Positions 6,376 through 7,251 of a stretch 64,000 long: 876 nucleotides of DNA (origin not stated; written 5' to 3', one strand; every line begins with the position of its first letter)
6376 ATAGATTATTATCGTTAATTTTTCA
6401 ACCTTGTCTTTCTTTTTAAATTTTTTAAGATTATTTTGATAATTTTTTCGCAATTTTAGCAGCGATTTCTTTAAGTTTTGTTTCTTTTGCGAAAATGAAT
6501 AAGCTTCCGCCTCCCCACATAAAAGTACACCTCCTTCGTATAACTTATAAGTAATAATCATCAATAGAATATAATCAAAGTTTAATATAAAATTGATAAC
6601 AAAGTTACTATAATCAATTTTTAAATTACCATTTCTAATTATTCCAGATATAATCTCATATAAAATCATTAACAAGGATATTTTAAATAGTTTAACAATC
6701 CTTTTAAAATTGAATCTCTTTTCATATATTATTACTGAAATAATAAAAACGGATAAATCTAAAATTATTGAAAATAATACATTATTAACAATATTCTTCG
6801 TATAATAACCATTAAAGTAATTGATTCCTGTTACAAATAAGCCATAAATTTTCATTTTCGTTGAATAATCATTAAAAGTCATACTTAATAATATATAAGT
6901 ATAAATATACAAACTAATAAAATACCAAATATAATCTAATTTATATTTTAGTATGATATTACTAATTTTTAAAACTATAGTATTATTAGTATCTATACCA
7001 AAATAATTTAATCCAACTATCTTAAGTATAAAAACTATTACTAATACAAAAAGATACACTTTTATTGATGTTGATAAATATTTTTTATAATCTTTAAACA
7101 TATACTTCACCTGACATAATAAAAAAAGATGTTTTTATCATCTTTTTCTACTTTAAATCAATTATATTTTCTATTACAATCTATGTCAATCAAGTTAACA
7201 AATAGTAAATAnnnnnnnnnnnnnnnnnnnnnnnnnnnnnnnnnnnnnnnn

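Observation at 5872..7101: Three-module fusion: sensor-like multi-TM domain + AgrB protease + HTH in one polypeptide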

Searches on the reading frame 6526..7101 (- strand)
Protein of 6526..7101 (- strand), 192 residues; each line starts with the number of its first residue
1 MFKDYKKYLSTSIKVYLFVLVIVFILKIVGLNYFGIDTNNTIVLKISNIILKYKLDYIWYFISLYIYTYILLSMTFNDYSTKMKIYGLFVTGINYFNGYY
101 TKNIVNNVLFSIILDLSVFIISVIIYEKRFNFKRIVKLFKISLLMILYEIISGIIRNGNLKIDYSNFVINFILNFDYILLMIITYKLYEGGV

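Call 26: search_protein_families(library=pfam, proteins=[window:6526-7101:-], max_evalue=10)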
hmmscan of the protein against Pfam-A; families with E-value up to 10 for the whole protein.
window:6526-7101:- (192 aa): 0 families

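Call 33: search_protein_representatives(alignment_id=A3)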
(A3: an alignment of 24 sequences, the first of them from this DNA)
Query: 24 sequences, 190 profile positions. Proteins with E-value up to 0.001 (for the whole library): 263; up to 1e-10: 125; up to 1e-30: 36. The best 150 are listed.
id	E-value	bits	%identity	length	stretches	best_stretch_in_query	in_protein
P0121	1.3e-55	204.6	-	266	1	1-190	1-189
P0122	8.0e-54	198.8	-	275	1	1-190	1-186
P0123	3.7e-52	193.3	-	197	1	1-190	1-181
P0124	6.0e-50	186.1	-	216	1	1-186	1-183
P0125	1.5e-48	181.6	-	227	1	16-190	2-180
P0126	8.4e-48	179.1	-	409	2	6-189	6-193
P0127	1.6e-46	175.0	-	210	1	1-190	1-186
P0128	9.6e-45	169.2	-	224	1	1-189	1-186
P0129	1.3e-43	165.5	-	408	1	5-190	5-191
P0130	6.5e-43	163.2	-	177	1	1-178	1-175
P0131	2.7e-42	161.2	-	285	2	1-190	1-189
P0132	3.0e-42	161.0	-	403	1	1-190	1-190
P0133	1.3e-41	158.9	-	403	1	1-190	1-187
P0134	6.0e-41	156.8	-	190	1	1-190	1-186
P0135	9.0e-41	156.2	-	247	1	1-190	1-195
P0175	2.9e-20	89.3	-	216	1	18-188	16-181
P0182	3.0e-19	86.0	-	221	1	3-186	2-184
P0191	2.4e-17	79.8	-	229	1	3-187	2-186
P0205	2.0e-15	73.5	-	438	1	6-189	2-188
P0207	2.8e-15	73.1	-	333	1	4-188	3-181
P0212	9.6e-15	71.3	-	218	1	17-188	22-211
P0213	1.1e-14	71.2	-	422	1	6-188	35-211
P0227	5.3e-13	65.6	-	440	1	7-186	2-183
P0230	6.8e-13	65.3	-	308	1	3-190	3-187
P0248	2.1e-10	57.1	-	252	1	4-186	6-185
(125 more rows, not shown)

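Call 34: search_protein_families(library=pfam, proteins=[P0205, P0227, P0213, P0207, P0230, P0175, P0182, P0191, P0212, P0248], max_evalue=0.1)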
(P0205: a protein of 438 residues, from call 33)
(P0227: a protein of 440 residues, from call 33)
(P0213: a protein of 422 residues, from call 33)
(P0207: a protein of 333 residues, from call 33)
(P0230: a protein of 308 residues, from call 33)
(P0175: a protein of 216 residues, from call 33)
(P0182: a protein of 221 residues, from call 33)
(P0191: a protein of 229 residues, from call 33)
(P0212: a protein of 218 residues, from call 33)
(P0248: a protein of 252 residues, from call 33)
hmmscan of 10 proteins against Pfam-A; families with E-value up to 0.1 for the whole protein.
P0205 (438 aa): 2 families
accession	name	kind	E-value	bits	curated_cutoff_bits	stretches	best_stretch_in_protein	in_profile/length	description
PF04545.22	Sigma70_r4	-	0.0003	20.7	24.1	1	390-435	4-49/50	Sigma-70, region 4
PF21131.3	eEFSec_4th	-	0.036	14.7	27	1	181-260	25-103/119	eEFSec C-terminal RIFT domain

P0227 (440 aa): 1 family
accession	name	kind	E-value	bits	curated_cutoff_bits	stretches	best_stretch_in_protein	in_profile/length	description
PF04545.22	Sigma70_r4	-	0.029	14.3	24.1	1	392-436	5-49/50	Sigma-70, region 4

P0213 (422 aa): 2 families
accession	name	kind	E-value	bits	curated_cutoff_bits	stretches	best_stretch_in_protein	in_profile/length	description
PF04647.20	AgrB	-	5.6e-07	29.5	23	1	243-347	9-110/185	Accessory gene regulator B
PF09106.17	SelB-wing_2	-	0.067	13.7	22.3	0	358-397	10-50/57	Elongation factor SelB, winged helix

P0207 (333 aa): 1 family
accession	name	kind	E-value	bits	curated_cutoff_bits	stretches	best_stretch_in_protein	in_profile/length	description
PF04647.20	AgrB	-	2.2e-06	27.6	23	1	219-318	9-111/185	Accessory gene regulator B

P0230 (308 aa): 2 families
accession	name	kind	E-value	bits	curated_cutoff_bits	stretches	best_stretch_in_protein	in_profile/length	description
PF04647.20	AgrB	-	4.1e-06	26.7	23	1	216-299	3-87/185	Accessory gene regulator B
PF16958.10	PRP9_N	-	0.025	15.1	27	1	180-227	58-105/150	Pre-mRNA-splicing factor PRP9 N-terminus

P0175 (216 aa): 0 families

P0182 (221 aa): 0 families

P0191 (229 aa): 0 families

P0212 (218 aa): 0 families

P0248 (252 aa): 3 families
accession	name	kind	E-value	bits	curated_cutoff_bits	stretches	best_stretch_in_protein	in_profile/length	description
PF17675.6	APG6_N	-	0.0043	17.9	45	1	182-251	28-91/132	Apg6 coiled-coil region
PF08647.16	BRE1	-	0.05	14.1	27.9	1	205-248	16-59/95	BRE1 E3 ubiquitin ligase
PF24922.1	ACBP4_C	-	0.083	13.6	31.2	0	195-249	14-67/105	Acyl-CoA-binding domain-containing protein 4-6, C-terminal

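Call 36: find_encoding_contigs(protein=P0175, flank=6000, max_places=3)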
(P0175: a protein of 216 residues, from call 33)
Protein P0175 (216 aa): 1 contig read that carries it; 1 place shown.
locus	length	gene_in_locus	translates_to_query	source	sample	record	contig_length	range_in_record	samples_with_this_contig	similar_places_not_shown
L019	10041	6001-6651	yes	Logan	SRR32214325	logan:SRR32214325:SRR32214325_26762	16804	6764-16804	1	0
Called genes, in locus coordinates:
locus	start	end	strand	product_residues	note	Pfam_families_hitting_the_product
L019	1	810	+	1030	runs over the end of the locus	-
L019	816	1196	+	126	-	-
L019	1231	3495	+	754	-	-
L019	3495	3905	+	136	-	-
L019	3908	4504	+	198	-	PF21939:Gp10_C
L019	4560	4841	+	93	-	-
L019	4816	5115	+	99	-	PF16938:Phage_holin_Dp1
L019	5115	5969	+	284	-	PF05257:CHAP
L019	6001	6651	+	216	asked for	-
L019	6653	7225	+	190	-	PF04647:AgrB (weak)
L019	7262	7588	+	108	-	-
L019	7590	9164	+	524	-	-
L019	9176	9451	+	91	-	-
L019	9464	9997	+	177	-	-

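Call 46: search_protein_families(library=phrogs, proteins=[L019:6653-7225:+, L019:6001-6651:+], max_evalue=0.001)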
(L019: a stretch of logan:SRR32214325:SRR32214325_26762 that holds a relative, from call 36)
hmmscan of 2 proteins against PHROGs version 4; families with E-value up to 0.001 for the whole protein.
L019:6653-7225:+ (190 aa): 0 families

L019:6001-6651:+ (216 aa): 0 families

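Call 75: find_encoding_contigs(protein=P0182, flank=5000, max_places=2)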
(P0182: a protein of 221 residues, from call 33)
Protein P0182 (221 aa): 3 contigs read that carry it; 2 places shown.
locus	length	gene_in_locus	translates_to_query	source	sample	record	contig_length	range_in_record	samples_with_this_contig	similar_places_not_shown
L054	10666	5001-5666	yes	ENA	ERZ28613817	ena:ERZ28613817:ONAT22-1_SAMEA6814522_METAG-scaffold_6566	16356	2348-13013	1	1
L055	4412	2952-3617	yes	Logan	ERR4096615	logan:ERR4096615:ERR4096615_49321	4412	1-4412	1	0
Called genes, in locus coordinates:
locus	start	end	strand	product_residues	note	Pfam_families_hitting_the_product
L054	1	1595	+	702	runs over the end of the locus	-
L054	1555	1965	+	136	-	-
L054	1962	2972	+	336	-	-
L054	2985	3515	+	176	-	PF09693:Phage_XkdX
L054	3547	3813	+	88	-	-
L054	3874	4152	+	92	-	PF04531:Phage_holin_1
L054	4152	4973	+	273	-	PF08230:CW_7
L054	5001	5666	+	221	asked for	-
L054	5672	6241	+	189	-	PF04647:AgrB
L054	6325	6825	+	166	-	-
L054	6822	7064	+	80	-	-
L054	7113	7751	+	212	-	-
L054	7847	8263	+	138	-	PF18573:BclA_C (weak)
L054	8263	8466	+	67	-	-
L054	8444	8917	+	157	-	PF25223:DUF7841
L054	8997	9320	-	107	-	-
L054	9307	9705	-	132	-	-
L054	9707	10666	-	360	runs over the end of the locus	PF09588:YqaJ (weak)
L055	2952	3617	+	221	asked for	-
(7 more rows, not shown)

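Call 76: find_encoding_contigs(protein=P0212, flank=5000, max_places=2)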
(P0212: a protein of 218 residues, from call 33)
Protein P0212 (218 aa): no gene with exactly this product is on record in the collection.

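Call 79: search_protein_families(library=ncbifam, proteins=[L019:6653-7225:+], max_evalue=10)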
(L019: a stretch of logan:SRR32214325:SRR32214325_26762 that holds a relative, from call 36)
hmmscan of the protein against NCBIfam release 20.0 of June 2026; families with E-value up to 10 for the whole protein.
L019:6653-7225:+ (190 aa): 5 families
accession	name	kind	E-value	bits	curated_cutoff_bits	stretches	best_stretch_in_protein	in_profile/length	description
NF002210.0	PRK01100.1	equivalog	0.0041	16.8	282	1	6-104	35-133/210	accessory gene regulator ArgB-like protein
TIGR02937.1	sigma70-ECF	superfamily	0.034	13.8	42.9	1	109-186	96-160/165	sigma-70 family RNA polymerase sigma factor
NF052442.1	archaea_SegC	equivalog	0.064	12.9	200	1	103-130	99-126/143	SegC family DNA-binding protein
NF005277.0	PRK06789.1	equivalog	0.087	12.8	81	1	146-178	3-35/74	flagellar motor switch protein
TIGR01593.1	holin_tox_secr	subfamily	0.38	10.7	40.2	1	65-134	56-123/128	toxin secretion/phage lysis holin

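Call 82: search_dna_similar(query=L054:5669-6241:+, collection=phages, mode=protein, max_evalue=0.001, max_rows=25)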
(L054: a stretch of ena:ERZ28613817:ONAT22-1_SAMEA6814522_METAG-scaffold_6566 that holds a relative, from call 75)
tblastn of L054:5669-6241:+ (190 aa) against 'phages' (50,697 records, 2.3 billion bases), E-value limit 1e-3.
No match.

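Call 84: find_homologous_proteins(query=L054:5669-6241:+, max_evalue=0.001)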
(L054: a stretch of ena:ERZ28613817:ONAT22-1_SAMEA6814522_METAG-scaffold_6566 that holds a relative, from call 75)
Query L054:5669-6241:+ (190 aa): 85 proteins with E <= 0.001 among 241 candidates.
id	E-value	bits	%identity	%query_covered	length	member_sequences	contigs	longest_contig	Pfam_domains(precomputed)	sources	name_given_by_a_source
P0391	2.5e-108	378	94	99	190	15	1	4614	PF04647.21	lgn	-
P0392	4.9e-104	364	89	99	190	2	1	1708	PF04647.21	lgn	-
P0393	4.5e-98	344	85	99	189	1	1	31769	PF04647.21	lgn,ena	-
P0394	4.3e-96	338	83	99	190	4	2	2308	PF04647.21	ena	-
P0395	6.1e-96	337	83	99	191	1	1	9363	PF04647.21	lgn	-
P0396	1.5e-92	326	81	99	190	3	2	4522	PF04647.21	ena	-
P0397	2.4e-91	322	80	99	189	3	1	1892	PF04647.21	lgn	-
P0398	3.5e-91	322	78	99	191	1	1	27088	PF04647.21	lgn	-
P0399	7.5e-91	321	80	98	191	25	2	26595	PF04647.21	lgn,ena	-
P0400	8.4e-91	321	79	99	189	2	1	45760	PF04647.21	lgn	-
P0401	8.4e-91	321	79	99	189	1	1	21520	PF04647.21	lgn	-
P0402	2.7e-90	319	79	99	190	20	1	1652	PF04647.21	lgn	-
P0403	5.1e-90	318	78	99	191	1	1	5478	PF04647.21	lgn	-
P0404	1.3e-89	317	76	99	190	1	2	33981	PF04647.21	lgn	-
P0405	2.4e-89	316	78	99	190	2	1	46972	PF04647.21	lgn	-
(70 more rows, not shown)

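Call 98: predict_structure(alignment_id=A3)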
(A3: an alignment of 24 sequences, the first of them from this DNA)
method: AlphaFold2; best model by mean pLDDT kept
length: 189 residues; sequences in the alignment: 24
mean_pLDDT: 84.1   pTM: 0.73
mean pLDDT of the five models: 84.1, 82.8, 82.4, 80.7, 80.1
residues with pLDDT >= 90: 68; 70-90: 97; 50-70: 24; < 50: 0
segments of 3 or more residues with pLDDT < 50: none
pLDDT, mean of each block of 10 residues (from residue 1): 79 86 70 65 82 87 94 96 96 89 78 91 95 95 90 66 67 82 88
secondary structure, 60 per line:
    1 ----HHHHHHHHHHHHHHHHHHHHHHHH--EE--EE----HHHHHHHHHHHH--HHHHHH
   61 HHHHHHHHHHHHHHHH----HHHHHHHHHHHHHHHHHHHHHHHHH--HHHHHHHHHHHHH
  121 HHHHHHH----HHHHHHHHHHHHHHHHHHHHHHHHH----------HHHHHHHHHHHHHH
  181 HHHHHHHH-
elements in order: H5-28 H41-52 H55-76 H81-105 H108-127 H132-156 H167-188

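Call 100: fold_search(model_id=the predicted structure, library=pdb)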
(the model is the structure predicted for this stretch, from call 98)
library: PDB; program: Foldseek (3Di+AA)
matches with E <= 10: 15; with E <= 0.001: 0
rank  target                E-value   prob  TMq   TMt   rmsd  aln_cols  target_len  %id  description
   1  6g7o                  3.6e+00  0.09  0.23  0.15  10.4       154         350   16  Crystal structure of human alkaline ceramidase 3 (ACER3) at 2.7 Angstrom resolution (released 2019-01-02)
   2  9r23_A                5.1e+00  0.06  0.19  0.16  11.3       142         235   15  Cryo-EM structure of the double mutant H84V/E120G of the flotillin-associated rhodopsin PsFAR in detergent micelle (released 2025-07-23)
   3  6jo0                  5.4e+00  0.11  0.26  0.23   7.1       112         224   18  Crystal structure of the DTS-motif rhodopsin from Phaeocystis globosa virus 12T (released 2019-10-02)
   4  3dcf_B                6.3e+00  0.03  0.15  0.16  18.7       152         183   14  Crystal structure of transcriptional regulator of the TetR/AcrR family (YP_290855.1) from THERMOBIFIDA FUSCA YX-ER1 at (released 2008-07-15)
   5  4bpj_A                6.6e+00  0.06  0.19  0.23  13.2       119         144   18  Mcl-1 bound to alpha beta Puma BH3 peptide 3 (released 2014-04-09)
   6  7xmc_C                6.6e+00  0.05  0.21  0.22  22.6       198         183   10  Cryo-EM structure of Cytochrome bo3 from Escherichia coli, apo structure with DMSO (released 2022-12-21)
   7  2icw_G                6.9e+00  0.05  0.22  0.20  15.4       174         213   11  Crystal structure of a complete ternary complex between TCR, superantigen, and peptide-MHC class II molecule (released 2007-03-20)
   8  7m5c_G                6.9e+00  0.03  0.18  0.22  14.5       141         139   13  Crystal Structure of human BAK in complex with WT BAK BH3 peptide (released 2022-01-12)
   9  3vpr_D                8.1e+00  0.02  0.14  0.14  14.2       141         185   13  Crystal Structure of a TetR Family Transcriptional Regulator PfmR from Thermus thermophilus HB8 (released 2012-07-11)
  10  6uun_R                8.5e+00  0.05  0.27  0.18  11.4       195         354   13  CryoEM Structure of the active Adrenomedullin 1 receptor G protein complex with adrenomedullin peptide (released 2020-03-25)
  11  7kox_A                8.5e+00  0.02  0.15  0.09  17.8       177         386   12  Alpha-7 nicotinic acetylcholine receptor bound to epibatidine and PNU-120596 in the activated state (released 2021-03-17)
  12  6g03_MODEL_1_A        8.9e+00  0.08  0.27  0.31   7.5       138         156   12  NMR Solution Structure of yeast TSR2(1-152) (released 2018-09-19)
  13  7knt_R                8.9e+00  0.04  0.24  0.16  12.3       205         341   15  CryoEM structure of the apo-CGRP receptor in a detergent micelle (released 2021-02-24)
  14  5vx0_C                9.3e+00  0.04  0.19  0.21  14.0       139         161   14  Bak in complex with Bim-h3Glg (released 2017-11-15)
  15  6vkz                  9.8e+00  0.02  0.14  0.08  13.1       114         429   16  Crystal Structure of the N-prenyltransferase DabA in Complex with GSPP and Mg2+ (released 2020-04-08)
